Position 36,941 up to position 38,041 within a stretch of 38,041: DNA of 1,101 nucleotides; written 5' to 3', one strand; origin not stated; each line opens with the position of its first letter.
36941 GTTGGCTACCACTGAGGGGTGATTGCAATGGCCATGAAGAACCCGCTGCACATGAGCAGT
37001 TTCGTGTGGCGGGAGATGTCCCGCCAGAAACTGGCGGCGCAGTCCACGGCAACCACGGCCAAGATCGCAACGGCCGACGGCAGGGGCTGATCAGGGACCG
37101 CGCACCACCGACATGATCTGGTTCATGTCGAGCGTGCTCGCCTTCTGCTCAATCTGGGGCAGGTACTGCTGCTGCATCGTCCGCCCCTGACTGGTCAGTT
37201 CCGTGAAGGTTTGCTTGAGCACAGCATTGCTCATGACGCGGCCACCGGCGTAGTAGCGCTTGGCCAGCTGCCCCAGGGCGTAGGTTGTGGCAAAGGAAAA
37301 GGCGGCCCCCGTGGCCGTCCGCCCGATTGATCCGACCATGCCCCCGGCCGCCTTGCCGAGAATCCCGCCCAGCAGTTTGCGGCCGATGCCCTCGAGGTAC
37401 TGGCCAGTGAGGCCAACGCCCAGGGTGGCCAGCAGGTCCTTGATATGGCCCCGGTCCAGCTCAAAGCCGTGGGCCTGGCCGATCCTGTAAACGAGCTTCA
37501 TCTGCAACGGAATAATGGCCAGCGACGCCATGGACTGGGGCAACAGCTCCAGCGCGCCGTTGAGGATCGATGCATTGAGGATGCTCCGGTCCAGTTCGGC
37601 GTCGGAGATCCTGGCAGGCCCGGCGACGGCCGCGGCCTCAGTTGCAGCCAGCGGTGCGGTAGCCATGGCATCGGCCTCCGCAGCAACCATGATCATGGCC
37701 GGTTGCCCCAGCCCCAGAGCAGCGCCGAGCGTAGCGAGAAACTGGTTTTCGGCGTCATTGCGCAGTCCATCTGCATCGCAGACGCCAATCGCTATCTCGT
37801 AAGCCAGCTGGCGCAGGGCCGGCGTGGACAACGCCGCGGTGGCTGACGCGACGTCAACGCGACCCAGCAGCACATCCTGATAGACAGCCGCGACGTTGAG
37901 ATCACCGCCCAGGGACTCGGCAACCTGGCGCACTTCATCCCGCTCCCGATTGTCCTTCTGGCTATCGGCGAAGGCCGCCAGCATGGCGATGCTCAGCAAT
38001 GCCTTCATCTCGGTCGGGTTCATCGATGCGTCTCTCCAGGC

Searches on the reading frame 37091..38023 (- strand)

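Call 77: search_protein_families(library=pfam, proteins=[window:37091-38023:-], max_evalue=0.00001)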
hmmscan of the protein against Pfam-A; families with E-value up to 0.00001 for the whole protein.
window:37091-38023:- (310 aa): 2 families
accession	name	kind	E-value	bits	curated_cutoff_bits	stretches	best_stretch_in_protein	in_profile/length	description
PF04391.17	DUF533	-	7.8e-07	29.3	29.6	1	7-107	71-168/178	Protein of unknown function (DUF533)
PF05099.18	TerB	-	8.1e-06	26.5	24.4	0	8-111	3-114/118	Tellurite resistance protein TerB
